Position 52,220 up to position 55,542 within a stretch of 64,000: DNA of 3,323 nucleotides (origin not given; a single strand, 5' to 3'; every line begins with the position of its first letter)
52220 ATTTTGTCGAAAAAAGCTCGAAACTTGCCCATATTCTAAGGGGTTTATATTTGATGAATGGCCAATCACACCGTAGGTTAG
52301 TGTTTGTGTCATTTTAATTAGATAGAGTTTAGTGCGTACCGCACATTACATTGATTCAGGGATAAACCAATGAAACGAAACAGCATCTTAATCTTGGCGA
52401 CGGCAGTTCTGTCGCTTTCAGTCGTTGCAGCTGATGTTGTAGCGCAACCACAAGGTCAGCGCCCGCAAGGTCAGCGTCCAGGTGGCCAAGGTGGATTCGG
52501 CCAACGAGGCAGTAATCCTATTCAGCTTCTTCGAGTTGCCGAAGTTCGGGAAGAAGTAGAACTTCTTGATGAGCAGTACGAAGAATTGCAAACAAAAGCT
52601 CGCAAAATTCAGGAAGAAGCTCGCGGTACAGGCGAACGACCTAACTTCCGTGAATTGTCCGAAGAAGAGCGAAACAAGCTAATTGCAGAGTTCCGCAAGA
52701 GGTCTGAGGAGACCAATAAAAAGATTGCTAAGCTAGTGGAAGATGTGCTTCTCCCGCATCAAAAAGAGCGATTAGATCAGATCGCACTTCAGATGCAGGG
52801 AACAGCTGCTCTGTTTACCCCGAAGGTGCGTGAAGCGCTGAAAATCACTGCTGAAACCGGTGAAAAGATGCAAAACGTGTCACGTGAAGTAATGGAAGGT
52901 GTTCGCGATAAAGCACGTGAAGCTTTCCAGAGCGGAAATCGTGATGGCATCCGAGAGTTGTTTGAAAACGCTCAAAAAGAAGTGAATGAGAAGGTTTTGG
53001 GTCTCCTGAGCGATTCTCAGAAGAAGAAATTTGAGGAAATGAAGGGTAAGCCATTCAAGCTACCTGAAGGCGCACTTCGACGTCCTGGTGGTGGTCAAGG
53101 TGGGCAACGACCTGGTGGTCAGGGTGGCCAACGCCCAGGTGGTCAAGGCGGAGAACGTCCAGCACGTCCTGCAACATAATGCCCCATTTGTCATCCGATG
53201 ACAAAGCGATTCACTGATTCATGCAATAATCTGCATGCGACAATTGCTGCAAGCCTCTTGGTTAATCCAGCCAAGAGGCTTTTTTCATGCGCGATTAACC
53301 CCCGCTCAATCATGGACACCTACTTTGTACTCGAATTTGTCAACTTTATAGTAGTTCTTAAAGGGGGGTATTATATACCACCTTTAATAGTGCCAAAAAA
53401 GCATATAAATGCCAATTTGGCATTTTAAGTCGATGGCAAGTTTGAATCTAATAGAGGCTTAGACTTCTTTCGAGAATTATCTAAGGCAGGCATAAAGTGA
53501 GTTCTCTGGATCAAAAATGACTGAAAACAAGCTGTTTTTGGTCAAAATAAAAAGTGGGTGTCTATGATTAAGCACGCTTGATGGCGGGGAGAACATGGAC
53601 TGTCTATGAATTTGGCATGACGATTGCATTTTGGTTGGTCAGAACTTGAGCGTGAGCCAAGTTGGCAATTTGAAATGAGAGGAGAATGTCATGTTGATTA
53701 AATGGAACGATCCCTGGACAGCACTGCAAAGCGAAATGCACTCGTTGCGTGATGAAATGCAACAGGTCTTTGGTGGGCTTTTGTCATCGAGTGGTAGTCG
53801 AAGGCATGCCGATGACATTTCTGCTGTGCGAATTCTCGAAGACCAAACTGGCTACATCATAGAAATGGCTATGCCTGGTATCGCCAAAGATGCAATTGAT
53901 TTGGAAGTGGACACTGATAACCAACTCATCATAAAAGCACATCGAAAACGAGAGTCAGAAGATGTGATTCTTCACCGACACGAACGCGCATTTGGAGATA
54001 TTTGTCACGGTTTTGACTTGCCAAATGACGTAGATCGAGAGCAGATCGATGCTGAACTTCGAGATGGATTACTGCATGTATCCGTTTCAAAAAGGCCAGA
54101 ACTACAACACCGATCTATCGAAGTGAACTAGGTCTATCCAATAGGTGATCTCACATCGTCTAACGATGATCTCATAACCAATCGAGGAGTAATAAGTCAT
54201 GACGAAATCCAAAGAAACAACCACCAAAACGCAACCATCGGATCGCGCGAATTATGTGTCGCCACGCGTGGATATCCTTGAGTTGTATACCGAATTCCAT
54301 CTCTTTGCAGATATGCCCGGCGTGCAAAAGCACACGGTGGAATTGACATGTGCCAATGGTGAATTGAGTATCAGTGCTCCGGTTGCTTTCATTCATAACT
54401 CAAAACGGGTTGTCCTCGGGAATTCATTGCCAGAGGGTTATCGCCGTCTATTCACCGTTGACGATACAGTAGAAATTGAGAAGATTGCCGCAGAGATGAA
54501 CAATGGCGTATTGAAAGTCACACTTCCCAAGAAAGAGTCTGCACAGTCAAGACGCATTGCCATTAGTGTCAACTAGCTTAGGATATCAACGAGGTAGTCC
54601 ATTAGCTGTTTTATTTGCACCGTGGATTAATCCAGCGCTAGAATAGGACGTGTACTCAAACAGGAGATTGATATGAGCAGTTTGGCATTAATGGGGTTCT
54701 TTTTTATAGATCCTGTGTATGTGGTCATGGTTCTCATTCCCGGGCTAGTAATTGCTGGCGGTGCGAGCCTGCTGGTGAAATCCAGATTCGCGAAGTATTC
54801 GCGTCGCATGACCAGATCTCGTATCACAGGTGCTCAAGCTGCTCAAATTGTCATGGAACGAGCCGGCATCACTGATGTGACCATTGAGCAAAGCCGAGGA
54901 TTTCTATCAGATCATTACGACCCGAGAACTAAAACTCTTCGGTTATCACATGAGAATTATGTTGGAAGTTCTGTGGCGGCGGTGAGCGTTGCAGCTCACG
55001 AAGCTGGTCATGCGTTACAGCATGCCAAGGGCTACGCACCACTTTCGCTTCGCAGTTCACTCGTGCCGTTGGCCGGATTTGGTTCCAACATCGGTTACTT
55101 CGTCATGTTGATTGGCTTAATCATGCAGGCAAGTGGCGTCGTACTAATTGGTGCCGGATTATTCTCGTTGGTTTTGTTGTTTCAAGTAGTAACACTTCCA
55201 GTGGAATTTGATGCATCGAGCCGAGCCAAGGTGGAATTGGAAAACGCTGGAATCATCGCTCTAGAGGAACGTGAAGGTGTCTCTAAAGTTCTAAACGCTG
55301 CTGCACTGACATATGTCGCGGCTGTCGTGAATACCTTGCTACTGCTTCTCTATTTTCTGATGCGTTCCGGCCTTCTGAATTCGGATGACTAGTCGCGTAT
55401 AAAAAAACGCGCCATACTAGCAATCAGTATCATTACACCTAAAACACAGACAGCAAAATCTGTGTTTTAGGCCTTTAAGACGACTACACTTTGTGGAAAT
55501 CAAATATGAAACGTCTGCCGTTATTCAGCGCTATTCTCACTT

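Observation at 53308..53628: hsp20 upstream region: sigma-54-type promoter abutted by a palindrome that recurs at two other loci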

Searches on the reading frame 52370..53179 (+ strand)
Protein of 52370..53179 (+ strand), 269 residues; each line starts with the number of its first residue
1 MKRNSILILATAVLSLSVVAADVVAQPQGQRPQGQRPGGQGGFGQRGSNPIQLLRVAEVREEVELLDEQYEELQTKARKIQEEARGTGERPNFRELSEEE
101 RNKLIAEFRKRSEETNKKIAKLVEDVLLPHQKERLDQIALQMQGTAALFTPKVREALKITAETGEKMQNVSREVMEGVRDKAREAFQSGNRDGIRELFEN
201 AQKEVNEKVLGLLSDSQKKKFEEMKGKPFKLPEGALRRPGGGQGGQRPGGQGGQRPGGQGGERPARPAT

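Call 10: search_protein_families(library=pfam, proteins=[window:52370-53179:+])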
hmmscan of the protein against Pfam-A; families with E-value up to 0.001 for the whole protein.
window:52370-53179:+ (269 aa): 0 families

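Call 87: search_protein_families(library=ncbifam, proteins=[window:52370-53179:+], max_evalue=0.1)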
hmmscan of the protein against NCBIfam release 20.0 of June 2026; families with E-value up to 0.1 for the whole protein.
window:52370-53179:+ (269 aa): 1 family
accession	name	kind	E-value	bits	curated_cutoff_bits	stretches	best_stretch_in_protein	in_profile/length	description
TIGR02168.1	SMC_prok_B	equivalog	0.093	10.4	567.35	0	52-208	230-391/1181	chromosome segregation protein SMC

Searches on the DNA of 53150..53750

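Call 24: search_rna_families(source=window, start=53150, end=53750, threshold=evalue, max_evalue=5)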
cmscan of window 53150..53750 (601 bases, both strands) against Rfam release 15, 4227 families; matches with E-value up to 5: 3.
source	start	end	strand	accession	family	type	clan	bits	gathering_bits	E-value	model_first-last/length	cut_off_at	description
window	53188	53288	+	RF00515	PyrR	Cis-reg;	-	23.2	54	0.72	1-115/115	no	PyrR binding site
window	53540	53602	+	RF01710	Lacto-usp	Gene; sRNA;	-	17.6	50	5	1-90/90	no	Lacto-usp RNA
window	53389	53441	+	RF00023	tmRNA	Gene;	CL00001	5.6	47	5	90-140/374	no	transfer-messenger RNA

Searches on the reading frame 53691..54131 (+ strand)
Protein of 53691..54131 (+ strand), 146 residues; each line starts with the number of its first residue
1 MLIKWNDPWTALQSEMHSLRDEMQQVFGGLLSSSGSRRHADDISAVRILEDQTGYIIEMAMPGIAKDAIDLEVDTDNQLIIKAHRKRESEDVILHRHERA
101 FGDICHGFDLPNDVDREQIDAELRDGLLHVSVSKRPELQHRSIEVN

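Call 10: search_protein_families(library=pfam, proteins=[window:53691-54131:+])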
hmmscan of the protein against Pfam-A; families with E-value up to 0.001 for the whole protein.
window:53691-54131:+ (146 aa): 2 families
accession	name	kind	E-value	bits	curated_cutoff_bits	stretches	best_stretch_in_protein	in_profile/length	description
PF00011.27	HSP20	-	4.8e-18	65.6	20.8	1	48-146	2-102/102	Hsp20/alpha crystallin family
PF17886.7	ArsA_HSP20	-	5.1e-05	23.2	22.5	1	53-131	2-62/63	HSP20-like domain found in ArsA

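Call 11: find_encoding_contigs(protein=window:53691-54131:+, flank=3000, max_places=10)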
Protein window:53691-54131:+ (146 aa): no gene with exactly this product is on record in the collection.

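Call 44: find_homologous_proteins(query=window:53691-54128:+, max_evalue=1e-15)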
Query window:53691-54128:+ (146 aa): 3 proteins with E <= 1e-15 among 25 candidates.
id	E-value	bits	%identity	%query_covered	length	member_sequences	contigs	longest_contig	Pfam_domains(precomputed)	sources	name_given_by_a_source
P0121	6.5e-86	304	95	100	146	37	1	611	PF00011.28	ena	-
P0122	7.2e-80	284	87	100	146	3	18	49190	PF00011.28,PF17886.8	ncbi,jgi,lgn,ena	-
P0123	6.3e-74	265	83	100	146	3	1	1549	PF00011.28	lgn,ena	-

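Call 45: find_encoding_contigs(protein=P0122, flank=1500, max_places=10)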
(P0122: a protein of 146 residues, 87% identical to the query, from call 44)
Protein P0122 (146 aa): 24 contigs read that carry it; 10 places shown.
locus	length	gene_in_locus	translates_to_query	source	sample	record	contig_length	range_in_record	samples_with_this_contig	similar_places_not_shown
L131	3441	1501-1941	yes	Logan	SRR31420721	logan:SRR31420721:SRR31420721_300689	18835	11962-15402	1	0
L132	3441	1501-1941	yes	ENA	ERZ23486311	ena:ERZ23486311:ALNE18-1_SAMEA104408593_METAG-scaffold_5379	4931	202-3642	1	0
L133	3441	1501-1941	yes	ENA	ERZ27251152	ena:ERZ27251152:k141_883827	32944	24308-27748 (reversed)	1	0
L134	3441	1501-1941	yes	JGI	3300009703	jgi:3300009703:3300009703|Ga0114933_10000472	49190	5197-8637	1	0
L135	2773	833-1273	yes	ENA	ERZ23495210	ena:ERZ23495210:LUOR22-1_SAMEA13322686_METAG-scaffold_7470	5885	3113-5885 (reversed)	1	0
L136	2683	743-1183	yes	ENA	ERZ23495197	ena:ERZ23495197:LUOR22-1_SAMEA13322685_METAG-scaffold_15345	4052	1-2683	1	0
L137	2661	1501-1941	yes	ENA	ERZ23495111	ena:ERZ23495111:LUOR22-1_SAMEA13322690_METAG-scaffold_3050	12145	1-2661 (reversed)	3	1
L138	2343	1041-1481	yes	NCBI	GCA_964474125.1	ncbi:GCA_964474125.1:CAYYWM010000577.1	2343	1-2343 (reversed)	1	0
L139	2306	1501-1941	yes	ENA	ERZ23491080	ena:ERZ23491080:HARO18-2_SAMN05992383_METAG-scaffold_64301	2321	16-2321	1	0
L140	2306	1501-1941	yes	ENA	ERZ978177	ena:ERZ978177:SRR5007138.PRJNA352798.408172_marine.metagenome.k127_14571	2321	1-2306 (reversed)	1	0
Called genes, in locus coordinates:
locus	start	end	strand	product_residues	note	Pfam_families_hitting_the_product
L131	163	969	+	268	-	-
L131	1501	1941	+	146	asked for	PF00011:HSP20, PF17886:ArsA_HSP20 (weak)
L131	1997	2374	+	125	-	PF00011:HSP20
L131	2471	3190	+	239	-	PF04298:Zn_peptidase_2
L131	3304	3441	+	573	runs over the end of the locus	PF00884:Sulfatase, PF16347:SGSH_C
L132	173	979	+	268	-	-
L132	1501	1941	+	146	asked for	PF00011:HSP20, PF17886:ArsA_HSP20 (weak)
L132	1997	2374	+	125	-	PF00011:HSP20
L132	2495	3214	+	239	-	PF04298:Zn_peptidase_2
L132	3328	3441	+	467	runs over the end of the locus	?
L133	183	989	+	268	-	-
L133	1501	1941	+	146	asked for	PF00011:HSP20, PF17886:ArsA_HSP20 (weak)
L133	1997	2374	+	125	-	PF00011:HSP20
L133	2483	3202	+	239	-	PF04298:Zn_peptidase_2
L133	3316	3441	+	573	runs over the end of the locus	PF00884:Sulfatase, PF16347:SGSH_C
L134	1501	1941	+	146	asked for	PF00011:HSP20, PF17886:ArsA_HSP20 (weak)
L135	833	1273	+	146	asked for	PF00011:HSP20, PF17886:ArsA_HSP20 (weak)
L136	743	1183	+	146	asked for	PF00011:HSP20, PF17886:ArsA_HSP20 (weak)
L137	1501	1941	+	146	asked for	PF00011:HSP20, PF17886:ArsA_HSP20 (weak)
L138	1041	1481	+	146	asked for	PF00011:HSP20, PF17886:ArsA_HSP20 (weak)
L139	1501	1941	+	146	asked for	PF00011:HSP20, PF17886:ArsA_HSP20 (weak)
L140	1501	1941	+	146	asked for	PF00011:HSP20, PF17886:ArsA_HSP20 (weak)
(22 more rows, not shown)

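Call 46: find_encoding_contigs(protein=P0123, flank=1500, max_places=5)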
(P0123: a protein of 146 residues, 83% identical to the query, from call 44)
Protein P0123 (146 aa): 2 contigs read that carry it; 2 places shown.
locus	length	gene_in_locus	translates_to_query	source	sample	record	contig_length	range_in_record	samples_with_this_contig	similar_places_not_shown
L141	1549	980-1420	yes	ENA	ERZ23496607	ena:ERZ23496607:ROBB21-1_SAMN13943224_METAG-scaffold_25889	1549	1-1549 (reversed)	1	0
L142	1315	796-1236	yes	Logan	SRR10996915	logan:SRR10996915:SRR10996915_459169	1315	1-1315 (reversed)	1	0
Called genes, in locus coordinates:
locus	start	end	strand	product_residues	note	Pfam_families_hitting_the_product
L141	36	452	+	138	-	-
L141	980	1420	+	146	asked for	PF00011:HSP20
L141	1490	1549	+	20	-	?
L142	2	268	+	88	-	?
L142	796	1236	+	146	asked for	PF00011:HSP20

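Call 87: search_protein_families(library=ncbifam, proteins=[window:53691-54131:+], max_evalue=0.1)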
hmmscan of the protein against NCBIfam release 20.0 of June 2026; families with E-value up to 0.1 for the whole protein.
window:53691-54131:+ (146 aa): 5 families
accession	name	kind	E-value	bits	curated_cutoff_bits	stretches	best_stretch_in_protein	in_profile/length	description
NF042420.1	Hsp18_Clos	equivalog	5e-15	55.8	195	1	44-140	43-139/147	heat shock protein Hsp18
NF041799.1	Hsp14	equivalog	6.1e-11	42.3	100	1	43-137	18-111/118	archaeal heat shock protein Hsp14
NF041800.1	Hsp20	equivalog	8.3e-09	35.3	140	1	45-145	75-161/162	archaeal heat shock protein Hsp20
NF008013.0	PRK10743.1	equivalog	0.0046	17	212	1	49-144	41-135/137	small heat shock chaperone IbpA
NF008618.0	PRK11597.1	equivalog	0.0094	15.9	207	1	51-134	41-121/142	small heat shock chaperone IbpB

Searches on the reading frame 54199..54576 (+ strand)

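Call 10: search_protein_families(library=pfam, proteins=[window:54199-54576:+])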
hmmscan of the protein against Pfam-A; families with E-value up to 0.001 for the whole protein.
window:54199-54576:+ (125 aa): 2 families
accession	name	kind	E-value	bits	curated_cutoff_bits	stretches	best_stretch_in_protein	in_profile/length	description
PF00011.27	HSP20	-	4.3e-13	49.7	20.8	1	26-123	2-102/102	Hsp20/alpha crystallin family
PF17886.7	ArsA_HSP20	-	0.00081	19.4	22.5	0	34-108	5-62/63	HSP20-like domain found in ArsA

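Call 87: search_protein_families(library=ncbifam, proteins=[window:54199-54576:+], max_evalue=0.1)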
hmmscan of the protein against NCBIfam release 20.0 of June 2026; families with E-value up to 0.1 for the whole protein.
window:54199-54576:+ (125 aa): 3 families
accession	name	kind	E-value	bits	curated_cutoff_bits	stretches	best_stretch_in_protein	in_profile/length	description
NF041800.1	Hsp20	equivalog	4.3e-14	52.4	140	1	16-121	68-160/162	archaeal heat shock protein Hsp20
NF042420.1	Hsp18_Clos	equivalog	8.1e-14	51.9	195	1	22-122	43-144/147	heat shock protein Hsp18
NF041799.1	Hsp14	equivalog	7.5e-11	42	100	1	15-120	12-115/118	archaeal heat shock protein Hsp14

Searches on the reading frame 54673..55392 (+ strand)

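Call 10: search_protein_families(library=pfam, proteins=[window:54673-55392:+])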
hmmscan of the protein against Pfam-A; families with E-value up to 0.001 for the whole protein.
window:54673-55392:+ (239 aa): 1 family
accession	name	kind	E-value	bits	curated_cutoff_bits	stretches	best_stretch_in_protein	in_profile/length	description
PF04298.18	Zn_peptidase_2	-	2.1e-81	273.1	27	1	18-231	2-216/218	Putative neutral zinc metallopeptidase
